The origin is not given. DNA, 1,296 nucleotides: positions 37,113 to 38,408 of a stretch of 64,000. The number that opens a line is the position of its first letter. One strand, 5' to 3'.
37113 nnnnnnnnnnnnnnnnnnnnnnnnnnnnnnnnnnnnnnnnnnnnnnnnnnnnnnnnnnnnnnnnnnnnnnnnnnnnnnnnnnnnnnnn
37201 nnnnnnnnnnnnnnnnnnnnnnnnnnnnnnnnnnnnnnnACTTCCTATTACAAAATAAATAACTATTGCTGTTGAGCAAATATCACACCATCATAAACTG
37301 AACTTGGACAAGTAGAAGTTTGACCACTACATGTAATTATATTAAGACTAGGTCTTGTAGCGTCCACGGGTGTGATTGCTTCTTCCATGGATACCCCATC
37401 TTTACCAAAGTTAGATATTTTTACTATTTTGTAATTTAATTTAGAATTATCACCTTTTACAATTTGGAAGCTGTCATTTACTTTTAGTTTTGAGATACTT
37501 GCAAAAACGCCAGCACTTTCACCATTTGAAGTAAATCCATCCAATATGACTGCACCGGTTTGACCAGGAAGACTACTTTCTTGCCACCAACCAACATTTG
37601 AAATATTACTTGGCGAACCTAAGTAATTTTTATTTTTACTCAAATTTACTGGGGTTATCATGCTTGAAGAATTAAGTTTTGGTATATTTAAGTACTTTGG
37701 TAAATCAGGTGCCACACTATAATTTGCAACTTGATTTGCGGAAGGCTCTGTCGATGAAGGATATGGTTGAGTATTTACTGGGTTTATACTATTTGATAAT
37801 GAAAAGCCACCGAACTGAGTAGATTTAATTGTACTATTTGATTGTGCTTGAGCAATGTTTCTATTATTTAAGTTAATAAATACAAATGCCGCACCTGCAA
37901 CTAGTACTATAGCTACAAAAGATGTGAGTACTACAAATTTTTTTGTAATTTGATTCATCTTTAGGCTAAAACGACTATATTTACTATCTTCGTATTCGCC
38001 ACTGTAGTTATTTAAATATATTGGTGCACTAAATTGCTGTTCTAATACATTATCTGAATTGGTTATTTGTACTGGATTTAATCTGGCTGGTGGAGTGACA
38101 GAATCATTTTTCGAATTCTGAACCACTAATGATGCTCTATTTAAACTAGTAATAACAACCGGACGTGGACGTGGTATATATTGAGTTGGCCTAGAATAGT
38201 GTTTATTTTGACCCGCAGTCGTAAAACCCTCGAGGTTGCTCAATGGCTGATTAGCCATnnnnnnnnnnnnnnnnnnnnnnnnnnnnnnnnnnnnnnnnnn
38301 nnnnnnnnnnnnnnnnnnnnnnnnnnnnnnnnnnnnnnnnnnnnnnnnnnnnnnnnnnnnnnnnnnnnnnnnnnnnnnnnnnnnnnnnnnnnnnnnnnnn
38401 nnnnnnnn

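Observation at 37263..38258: Sortase-fold protein that keeps the TC cysteine but lacks the catalytic His and Arg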

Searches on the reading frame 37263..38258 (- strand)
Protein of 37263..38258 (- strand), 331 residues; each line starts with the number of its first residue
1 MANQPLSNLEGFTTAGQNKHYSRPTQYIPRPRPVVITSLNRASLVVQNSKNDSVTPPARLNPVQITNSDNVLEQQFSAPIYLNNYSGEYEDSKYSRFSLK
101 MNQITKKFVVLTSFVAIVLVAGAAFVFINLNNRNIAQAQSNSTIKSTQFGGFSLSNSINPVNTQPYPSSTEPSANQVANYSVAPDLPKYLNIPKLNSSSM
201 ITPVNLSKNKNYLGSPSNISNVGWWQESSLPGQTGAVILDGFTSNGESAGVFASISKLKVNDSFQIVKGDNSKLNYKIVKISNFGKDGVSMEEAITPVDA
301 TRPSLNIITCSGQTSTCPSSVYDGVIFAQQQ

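Call 3: search_protein_families(library=pfam, proteins=[window:37263-38258:-], max_evalue=10)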
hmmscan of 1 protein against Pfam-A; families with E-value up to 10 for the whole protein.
window:37263-38258:- (331 aa): 1 family
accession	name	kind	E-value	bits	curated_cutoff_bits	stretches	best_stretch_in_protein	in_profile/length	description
PF04203.18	Sortase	-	5.1e-11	42.8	26.6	1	190-314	1-111/125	Sortase domain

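Call 4: search_protein_families(library=ncbifam, proteins=[window:37263-38258:-], max_evalue=10)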
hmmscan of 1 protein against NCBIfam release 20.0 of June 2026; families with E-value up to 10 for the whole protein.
window:37263-38258:- (331 aa): 4 families
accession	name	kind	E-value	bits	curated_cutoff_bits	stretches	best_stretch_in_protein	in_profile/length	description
NF033748.1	class_F_sortase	subfamily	4e-21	75.2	166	1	182-328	6-152/155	class F sortase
NF058671.1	sortase_SrtD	exception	0.00013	21.7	140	1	183-310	60-168/187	class D sortase, LPxTATN-specific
NF033746.1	class_D_sortase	subfamily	0.00039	20.2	165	1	220-310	35-114/135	class D sortase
NF033745.1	class_C_sortase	subfamily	0.049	13.3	160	1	189-284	95-182/220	class C sortase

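Call 5: search_solved_structures(query=window:37263-38258:-, max_evalue=10, show_alignments=3)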
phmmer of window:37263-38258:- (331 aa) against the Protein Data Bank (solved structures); distinct sequences matched with E-value up to 10: 1.
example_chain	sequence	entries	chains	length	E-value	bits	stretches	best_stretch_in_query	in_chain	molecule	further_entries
4d70_A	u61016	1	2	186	0.75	12.3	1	220-268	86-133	SORTASE FAMILY PROTEIN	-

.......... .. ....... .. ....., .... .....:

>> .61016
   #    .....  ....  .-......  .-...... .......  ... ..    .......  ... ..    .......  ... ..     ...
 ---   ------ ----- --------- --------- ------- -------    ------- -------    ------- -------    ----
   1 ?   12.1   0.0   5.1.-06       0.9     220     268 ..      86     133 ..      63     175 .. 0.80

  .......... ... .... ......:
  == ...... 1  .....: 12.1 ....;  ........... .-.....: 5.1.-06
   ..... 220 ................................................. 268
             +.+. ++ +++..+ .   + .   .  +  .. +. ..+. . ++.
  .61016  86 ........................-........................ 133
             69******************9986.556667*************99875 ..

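Call 6: find_homologous_proteins(query=window:37263-38258:-)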
Query window:37263-38258:- (331 aa): 11 proteins with E <= 0.001 among 1711 candidates.
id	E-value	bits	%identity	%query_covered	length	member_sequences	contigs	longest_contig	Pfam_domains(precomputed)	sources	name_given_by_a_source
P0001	4.8e-210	714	100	100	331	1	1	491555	PF04203.19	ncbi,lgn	-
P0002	3.7e-121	422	59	100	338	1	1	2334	PF04203.19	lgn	-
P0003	2.7e-100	354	53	95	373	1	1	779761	PF04203.19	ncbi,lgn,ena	-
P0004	1.3e-92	329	50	100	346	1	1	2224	PF04203.19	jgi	jgi:sortase (surface protein transpeptidase)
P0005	1.0e-90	322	57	80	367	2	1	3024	PF04203.19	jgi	jgi:sortase (surface protein transpeptidase)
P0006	2.6e-78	282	52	79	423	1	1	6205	PF04203.19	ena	-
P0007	6.0e-75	270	52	78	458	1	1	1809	PF04203.19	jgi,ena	-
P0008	8.1e-71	257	48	73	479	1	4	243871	PF04203.19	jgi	jgi:sortase (surface protein transpeptidase)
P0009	4.6e-70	254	49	76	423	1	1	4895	PF04203.19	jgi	jgi:hypothetical protein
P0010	1.9e-62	229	40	98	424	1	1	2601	PF04203.19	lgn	-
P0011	1.8e-35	141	40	63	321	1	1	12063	PF04203.19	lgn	-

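Call 10: find_related_loci(query=A1, collection=genome_contigs, flank=10000)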
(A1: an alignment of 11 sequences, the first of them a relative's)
Query A1 (331 aa) in genome_contigs; peptide patterns used: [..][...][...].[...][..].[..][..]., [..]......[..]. (x = any residue, [..] = any of these).
56 stretches matched a pattern; 13 encode a relative of the query (tblastn E <= 1e-3); 13 distinct loci.
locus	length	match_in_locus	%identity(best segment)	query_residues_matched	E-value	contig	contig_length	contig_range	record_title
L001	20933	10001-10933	53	17-331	9e-101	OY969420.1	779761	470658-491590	MAG: uncultured bacterium isolate MFD09495.bin.3.99 genome assembly, chromosome: 1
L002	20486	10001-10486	39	167-328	7e-37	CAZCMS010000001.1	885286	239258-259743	MAG TPA_asm: uncultured Candidatus Saccharibacteria bacterium isolate SRP193066_co1_124 genome assembly, contig: NODE_5_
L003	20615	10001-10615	35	106-313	5e-36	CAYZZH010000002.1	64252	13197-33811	MAG TPA_asm: uncultured Candidatus Saccharibacteria bacterium isolate SRP286056_co1_39 genome assembly, contig: NODE_413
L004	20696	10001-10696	32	90-330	3e-33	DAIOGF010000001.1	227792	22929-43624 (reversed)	MAG TPA_asm: Candidatus Saccharibacteria bacterium isolate CTOTU22708 NODE_2_length_227792_cov_12.179453, whole genome s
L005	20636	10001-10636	33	94-314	3e-32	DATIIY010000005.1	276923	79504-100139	MAG TPA_asm: Candidatus Saccharimonadales bacterium isolate SMAG_U15677 k141_490675, whole genome shotgun sequence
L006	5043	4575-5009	39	167-312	1e-30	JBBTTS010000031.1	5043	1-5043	MAG: Patescibacteria group bacterium isolate H51-bin331_1 H51_bin331_1_000000000031, whole genome shotgun sequence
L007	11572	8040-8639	29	104-316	2e-28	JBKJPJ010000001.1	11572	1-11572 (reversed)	MAG: Candidatus Saccharimonadales bacterium isolate ant_bin.454 k117_4991010, whole genome shotgun sequence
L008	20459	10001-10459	36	164-312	2e-22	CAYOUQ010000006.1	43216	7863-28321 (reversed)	MAG TPA_asm: uncultured Candidatus Saccharimonas sp. isolate SRP263991_co7_910 genome assembly, contig: NODE_932_length_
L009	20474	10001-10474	31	161-312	1e-21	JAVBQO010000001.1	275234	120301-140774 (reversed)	MAG: Candidatus Saccharimonadaceae bacterium isolate EPI_MAG_00169 c_000002254041, whole genome shotgun sequence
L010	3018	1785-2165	31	185-313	6e-18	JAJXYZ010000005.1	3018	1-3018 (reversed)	MAG: bacterium isolate BP7.bin25 NODE_90905_length_3018_cov_2.507783, whole genome shotgun sequence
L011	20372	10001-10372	26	186-312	4e-11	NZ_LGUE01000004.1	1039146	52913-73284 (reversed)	Rossellomorea marisflavi strain JCM 11544 scaffold2, whole genome shotgun sequence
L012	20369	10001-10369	25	187-312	3e-10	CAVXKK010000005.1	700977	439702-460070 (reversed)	MAG: uncultured Bacillaceae bacterium isolate MFD02416.bin.2.117 genome assembly, contig: contig_92639, whole genome sho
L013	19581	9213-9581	25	187-312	2e-9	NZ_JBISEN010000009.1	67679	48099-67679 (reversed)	Jeotgalibacillus sp. JSM ZJ347 NODE_9_length_67679_cov_168.708929, whole genome shotgun sequence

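Call 17: find_homologous_proteins(query=A1, max_evalue=0.00001)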
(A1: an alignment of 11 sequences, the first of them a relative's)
Query A1 (11 sequences) (331 aa, profile of the alignment): 14 proteins with E <= 0.00001 among 8000 candidates.
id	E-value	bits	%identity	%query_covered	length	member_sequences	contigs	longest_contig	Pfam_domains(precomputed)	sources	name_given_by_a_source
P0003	4.8e-158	545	53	95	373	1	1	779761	PF04203.19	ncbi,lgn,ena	-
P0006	1.9e-154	533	52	79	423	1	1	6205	PF04203.19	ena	-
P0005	3.9e-150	519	57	80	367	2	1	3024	PF04203.19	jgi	jgi:sortase (surface protein transpeptidase)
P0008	5.7e-150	518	48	73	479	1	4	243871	PF04203.19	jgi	jgi:sortase (surface protein transpeptidase)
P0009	4.5e-147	508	49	76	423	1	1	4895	PF04203.19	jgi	jgi:hypothetical protein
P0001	8.0e-143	494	100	100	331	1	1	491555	PF04203.19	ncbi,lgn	-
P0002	7.3e-142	491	59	100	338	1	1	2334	PF04203.19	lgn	-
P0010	1.0e-141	491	40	98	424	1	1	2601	PF04203.19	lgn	-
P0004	1.9e-141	490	50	100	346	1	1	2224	PF04203.19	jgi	jgi:sortase (surface protein transpeptidase)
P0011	1.7e-95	339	40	63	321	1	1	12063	PF04203.19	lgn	-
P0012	3.8e-79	285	37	73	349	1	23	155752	PF04203.19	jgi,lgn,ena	-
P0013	4.7e-74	268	36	68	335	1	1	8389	PF04203.19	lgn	-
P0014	2.1e-73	266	36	69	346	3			PF04203.19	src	-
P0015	2.3e-15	75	27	38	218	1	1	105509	PF04203.19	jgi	jgi:Sortase domain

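Call 21: find_homologous_proteins(query=A2, max_evalue=1e-10)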
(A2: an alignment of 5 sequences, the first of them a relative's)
Query A2 (5 sequences) (349 aa, profile of the alignment): 459 proteins with E <= 1e-10 among 8000 candidates; the best 120 are listed.
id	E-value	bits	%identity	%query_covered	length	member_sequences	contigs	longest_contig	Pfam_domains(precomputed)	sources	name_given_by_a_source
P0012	3.6e-166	571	100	100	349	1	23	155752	PF04203.19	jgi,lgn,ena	-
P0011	4.0e-162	558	55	100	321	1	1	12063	PF04203.19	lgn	-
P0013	1.1e-159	550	52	100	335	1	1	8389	PF04203.19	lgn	-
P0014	1.4e-159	549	55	99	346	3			PF04203.19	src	-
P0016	6.8e-140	485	62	100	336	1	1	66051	PF04203.19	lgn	-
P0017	1.0e-131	458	61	100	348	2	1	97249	PF04203.19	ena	-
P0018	3.4e-130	453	60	100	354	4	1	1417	PF04203.19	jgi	jgi:LPXTG-site transpeptidase (sortase) family protein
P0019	7.4e-129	448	57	100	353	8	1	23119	PF04203.19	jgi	jgi:LPXTG-site transpeptidase (sortase) family protein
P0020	3.6e-127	443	49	100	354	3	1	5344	PF04203.19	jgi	jgi:LPXTG-site transpeptidase (sortase) family protein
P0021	2.0e-121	424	65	66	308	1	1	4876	PF04203.19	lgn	-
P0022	2.0e-118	414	53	100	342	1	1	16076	PF04203.19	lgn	-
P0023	2.2e-110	388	48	100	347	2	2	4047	PF04203.19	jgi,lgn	-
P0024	3.9e-110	387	58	84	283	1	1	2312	PF04203.19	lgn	-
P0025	4.9e-103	364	46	99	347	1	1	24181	PF04203.19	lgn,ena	-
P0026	8.3e-101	356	67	65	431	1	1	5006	PF04203.19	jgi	jgi:hypothetical protein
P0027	1.4e-100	355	47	99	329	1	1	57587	PF04203.19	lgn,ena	-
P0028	3.7e-99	351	45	100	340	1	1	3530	PF04203.19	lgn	-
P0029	4.0e-98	347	45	99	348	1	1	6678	PF04203.19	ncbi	-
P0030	5.7e-98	347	43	99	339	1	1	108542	PF04203.19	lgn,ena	-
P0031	1.3e-97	346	43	99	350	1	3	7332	PF04203.19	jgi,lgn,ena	-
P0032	2.1e-97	345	63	66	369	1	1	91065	PF04203.19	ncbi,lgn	-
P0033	1.7e-96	342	62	65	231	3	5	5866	PF04203.19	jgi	jgi:LPXTG-site transpeptidase (sortase) family protein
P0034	2.3e-96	342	45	99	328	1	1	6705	PF04203.19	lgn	-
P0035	5.3e-96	340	44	99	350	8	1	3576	PF04203.19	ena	-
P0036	7.8e-96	340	42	98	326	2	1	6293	PF04203.19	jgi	jgi:sortase (surface protein transpeptidase)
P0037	2.0e-95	339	45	100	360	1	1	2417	PF04203.19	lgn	-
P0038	4.1e-94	334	59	71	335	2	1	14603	PF04203.19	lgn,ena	-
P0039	4.4e-94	334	43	100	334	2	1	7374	PF04203.19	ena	-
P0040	1.4e-93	332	56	70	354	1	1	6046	PF04203.19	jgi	jgi:sortase (surface protein transpeptidase)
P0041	1.5e-93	332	45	100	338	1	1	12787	PF04203.19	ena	-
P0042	2.3e-93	332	58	66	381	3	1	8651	PF04203.19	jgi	jgi:hypothetical protein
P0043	8.1e-93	330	44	100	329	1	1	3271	PF04203.19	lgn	-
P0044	2.3e-92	328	62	64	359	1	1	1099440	PF04203.19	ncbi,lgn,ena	-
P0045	2.4e-92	328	46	100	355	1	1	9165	PF04203.19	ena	-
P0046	3.7e-92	328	59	64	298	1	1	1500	PF04203.19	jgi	jgi:sortase (surface protein transpeptidase)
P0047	5.2e-92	327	41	100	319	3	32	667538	PF04203.19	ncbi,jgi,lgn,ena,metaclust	metaclust:\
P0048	5.2e-92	327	45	95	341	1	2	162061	PF04203.19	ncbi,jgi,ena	ncbi:MAG TPA: class F sortase [Candidatus Saccharimonadales bacterium]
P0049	6.5e-92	327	47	100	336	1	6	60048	PF04203.19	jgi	jgi:hypothetical protein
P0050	9.8e-92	326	44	95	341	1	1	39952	PF04203.19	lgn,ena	-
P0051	2.0e-90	322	59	66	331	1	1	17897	PF04203.19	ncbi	-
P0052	2.7e-90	322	46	100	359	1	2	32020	PF04203.19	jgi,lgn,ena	jgi:sortase (surface protein transpeptidase)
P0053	3.3e-90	321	61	66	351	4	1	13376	PF04203.19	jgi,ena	-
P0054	3.8e-90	321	63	60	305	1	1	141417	PF04203.19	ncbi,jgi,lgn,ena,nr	ncbi:MAG TPA: class F sortase [Candidatus Sulfotelmatobacter sp.]|nr:class F sortase [Candidatus Sul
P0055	6.7e-90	320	57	65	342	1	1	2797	PF04203.19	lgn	-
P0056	1.2e-89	320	60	64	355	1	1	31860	PF04203.19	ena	-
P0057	2.5e-89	318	59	65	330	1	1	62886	PF04203.19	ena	-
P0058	2.6e-89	318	59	65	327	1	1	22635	PF04203.19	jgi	jgi:sortase (surface protein transpeptidase)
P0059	2.7e-89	318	69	54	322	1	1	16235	PF04203.19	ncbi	-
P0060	4.9e-89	318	57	66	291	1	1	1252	PF04203.19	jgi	jgi:sortase (surface protein transpeptidase)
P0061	6.3e-89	317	55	70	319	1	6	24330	PF04203.19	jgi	jgi:LPXTG-site transpeptidase (sortase) family protein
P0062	1.0e-88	316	58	64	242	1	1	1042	PF04203.19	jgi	-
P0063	1.2e-88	316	60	64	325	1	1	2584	PF04203.19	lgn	-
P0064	1.4e-88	316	59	65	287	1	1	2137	PF04203.19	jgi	jgi:LPXTG-site transpeptidase (sortase) family protein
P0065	1.5e-88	316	57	69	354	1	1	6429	PF04203.19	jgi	jgi:sortase (surface protein transpeptidase)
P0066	2.0e-88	315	58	66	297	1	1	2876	PF04203.19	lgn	-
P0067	2.3e-88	315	44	100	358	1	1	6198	PF04203.19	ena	-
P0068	2.3e-88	315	45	96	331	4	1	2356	PF04203.19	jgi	jgi:sortase (surface protein transpeptidase)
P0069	2.8e-88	315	58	64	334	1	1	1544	PF04203.19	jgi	jgi:LPXTG-site transpeptidase (sortase) family protein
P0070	4.6e-88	314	61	66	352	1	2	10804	PF04203.19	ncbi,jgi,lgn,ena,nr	ncbi:MAG TPA: class F sortase [Candidatus Dormibacteraeota bacterium]|nr:class F sortase [Candidatus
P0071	4.8e-88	314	44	100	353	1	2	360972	PF04203.19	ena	-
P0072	6.7e-88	314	43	100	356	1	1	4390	PF04203.19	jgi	jgi:sortase (surface protein transpeptidase)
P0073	7.4e-88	314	61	64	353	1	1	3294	PF04203.19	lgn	-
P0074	1.2e-87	313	44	93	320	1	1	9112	PF04203.19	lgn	-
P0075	1.4e-87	313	47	94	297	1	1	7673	PF04203.19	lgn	-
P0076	1.5e-87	313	45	96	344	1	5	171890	PF04203.19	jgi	jgi:sortase (surface protein transpeptidase)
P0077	1.5e-87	313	57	66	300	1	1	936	PF04203.19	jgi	jgi:hypothetical protein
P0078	2.0e-87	312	58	64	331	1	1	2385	PF04203.19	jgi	jgi:LPXTG-site transpeptidase (sortase) family protein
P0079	2.0e-87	312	57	66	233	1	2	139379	PF04203.19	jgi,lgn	jgi:sortase (surface protein transpeptidase)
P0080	2.7e-87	312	63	62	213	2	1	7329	PF04203.19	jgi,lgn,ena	-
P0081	2.9e-87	312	58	65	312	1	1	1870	PF04203.19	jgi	jgi:sortase (surface protein transpeptidase)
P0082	3.5e-87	311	48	98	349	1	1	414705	PF04203.19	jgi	jgi:sortase (surface protein transpeptidase)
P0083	4.0e-87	311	59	66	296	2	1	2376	PF04203.19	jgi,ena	-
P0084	6.2e-87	311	56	64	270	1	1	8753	PF04203.19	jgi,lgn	jgi:sortase (surface protein transpeptidase)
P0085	1.8e-86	309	53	74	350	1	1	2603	PF04203.19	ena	-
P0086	3.1e-86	308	55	70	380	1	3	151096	PF04203.19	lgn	-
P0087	3.2e-86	308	56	65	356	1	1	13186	PF04203.19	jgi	jgi:LPXTG-site transpeptidase (sortase) family protein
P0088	3.2e-86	308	45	100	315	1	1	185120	PF04203.19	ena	-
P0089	3.4e-86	308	45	100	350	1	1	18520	PF04203.19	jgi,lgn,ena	jgi:LPXTG-site transpeptidase (sortase) family protein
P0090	4.1e-86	308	61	62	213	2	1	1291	PF04203.19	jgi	jgi:sortase (surface protein transpeptidase)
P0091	6.1e-86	307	59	63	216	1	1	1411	PF04203.19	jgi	jgi:sortase (surface protein transpeptidase)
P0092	1.0e-85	307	58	65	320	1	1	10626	PF04203.19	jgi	jgi:sortase (surface protein transpeptidase)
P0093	2.2e-85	306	60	66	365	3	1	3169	PF04203.19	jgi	jgi:hypothetical protein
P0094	3.0e-85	305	53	65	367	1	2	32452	PF04203.19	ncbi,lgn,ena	-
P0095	3.5e-85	305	59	63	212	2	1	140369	PF04203.19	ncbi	-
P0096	3.8e-85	305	57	60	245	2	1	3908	PF04203.19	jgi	jgi:sortase (surface protein transpeptidase)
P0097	4.4e-85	304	57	65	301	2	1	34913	PF04203.19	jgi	jgi:LPXTG-site transpeptidase (sortase) family protein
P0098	4.8e-85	304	58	66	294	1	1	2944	PF04203.19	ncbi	-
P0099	4.8e-85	304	55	67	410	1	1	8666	PF04203.19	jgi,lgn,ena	-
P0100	5.4e-85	304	58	64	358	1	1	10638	PF04203.19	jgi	jgi:sortase (surface protein transpeptidase)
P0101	1.4e-84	303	54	69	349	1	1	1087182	PF04203.19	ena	-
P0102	2.2e-84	302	41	99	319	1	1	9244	PF04203.19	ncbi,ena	-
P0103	2.4e-84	302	57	64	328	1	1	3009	PF04203.19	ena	-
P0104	3.6e-84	302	59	63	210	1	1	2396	PF04203.19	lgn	-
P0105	4.7e-84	301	54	71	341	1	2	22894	PF04203.19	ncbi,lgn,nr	ncbi:MAG: class F sortase [Patescibacteria group bacterium]|nr:class F sortase [Patescibacteria grou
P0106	4.9e-84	301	47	93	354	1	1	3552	PF04203.19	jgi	jgi:LPXTG-site transpeptidase (sortase) family protein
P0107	1.1e-83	300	56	65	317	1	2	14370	PF04203.19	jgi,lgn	jgi:sortase (surface protein transpeptidase)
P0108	1.3e-83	300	57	65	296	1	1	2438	PF04203.19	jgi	jgi:sortase (surface protein transpeptidase)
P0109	1.4e-83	300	58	64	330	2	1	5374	PF04203.19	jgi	-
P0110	2.0e-83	299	45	96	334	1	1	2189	PF04203.19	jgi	jgi:sortase (surface protein transpeptidase)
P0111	2.4e-83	299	41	96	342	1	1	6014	PF04203.19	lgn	-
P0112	2.4e-83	299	57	62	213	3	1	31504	PF04203.19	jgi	jgi:LPXTG-site transpeptidase (sortase) family protein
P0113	3.1e-83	298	52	73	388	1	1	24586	PF04203.19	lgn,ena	-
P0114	3.2e-83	298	59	65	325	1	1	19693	PF04203.19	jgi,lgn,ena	-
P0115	3.5e-83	298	42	100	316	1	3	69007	PF04203.19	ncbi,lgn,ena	-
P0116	3.8e-83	298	53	72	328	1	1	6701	PF04203.19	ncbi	-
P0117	3.9e-83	298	57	65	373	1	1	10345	PF04203.19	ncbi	-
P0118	1.2e-82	297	58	63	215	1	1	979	PF04203.19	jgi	jgi:sortase (surface protein transpeptidase)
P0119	1.2e-82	296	56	66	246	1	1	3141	PF04203.19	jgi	jgi:sortase (surface protein transpeptidase)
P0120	1.3e-82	296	40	98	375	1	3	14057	PF04203.19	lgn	-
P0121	1.3e-82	296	55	65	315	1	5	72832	PF04203.19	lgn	-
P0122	1.8e-82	296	41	100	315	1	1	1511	PF04203.19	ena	-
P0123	2.1e-82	296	51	74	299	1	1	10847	PF04203.19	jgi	jgi:sortase (surface protein transpeptidase)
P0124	4.3e-82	295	51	63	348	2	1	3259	PF04203.19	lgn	-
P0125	8.6e-82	294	54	67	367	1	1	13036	PF04203.19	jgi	jgi:LPXTG-site transpeptidase (sortase) family protein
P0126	1.5e-81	293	53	65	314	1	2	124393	PF04203.19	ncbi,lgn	ncbi:MAG: class F sortase [Candidatus Saccharibacteria bacterium]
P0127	3.1e-81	292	43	92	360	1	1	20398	PF04203.19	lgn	-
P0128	3.3e-81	292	53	64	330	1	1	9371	PF04203.19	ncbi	ncbi:MAG: sortase [Candidatus Saccharimonadales bacterium]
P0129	3.5e-81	292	54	70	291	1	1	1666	PF04203.19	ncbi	-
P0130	4.6e-81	291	51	63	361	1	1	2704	PF04203.19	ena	-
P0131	4.9e-81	291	56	64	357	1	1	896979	PF04203.19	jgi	jgi:sortase A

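Call 32: predict_structure(alignment_id=A3)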
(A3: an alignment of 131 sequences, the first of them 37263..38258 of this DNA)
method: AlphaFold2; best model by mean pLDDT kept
length: 331 residues; sequences in the alignment: 131
mean_pLDDT: 74.3   pTM: 0.54
mean pLDDT of the five models: 74.3, 74.0, 73.1, 73.1, 72.8
residues with pLDDT >= 90: 143; 70-90: 38; 50-70: 86; < 50: 64
segments of 3 or more residues with pLDDT < 50: 1-4, 6-13, 19-21, 38-41, 51-53, 137-163
pLDDT, mean of each block of 10 residues (from residue 1): 44 49 52 54 50 55 52 53 54 53 67 94 85 51 43 43 69 95 98 97 85 86 96 97 92 96 98 98 88 94 97 68 92 97
secondary structure, 60 per line:
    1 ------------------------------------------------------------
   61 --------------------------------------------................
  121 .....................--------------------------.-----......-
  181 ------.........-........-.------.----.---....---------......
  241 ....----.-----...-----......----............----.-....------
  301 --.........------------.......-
elements in order: H105-141 H174-179 E187-192 E197-204 E222-225 E235-244 E263-268 E273-284 H291-294 E303-311 E324-330
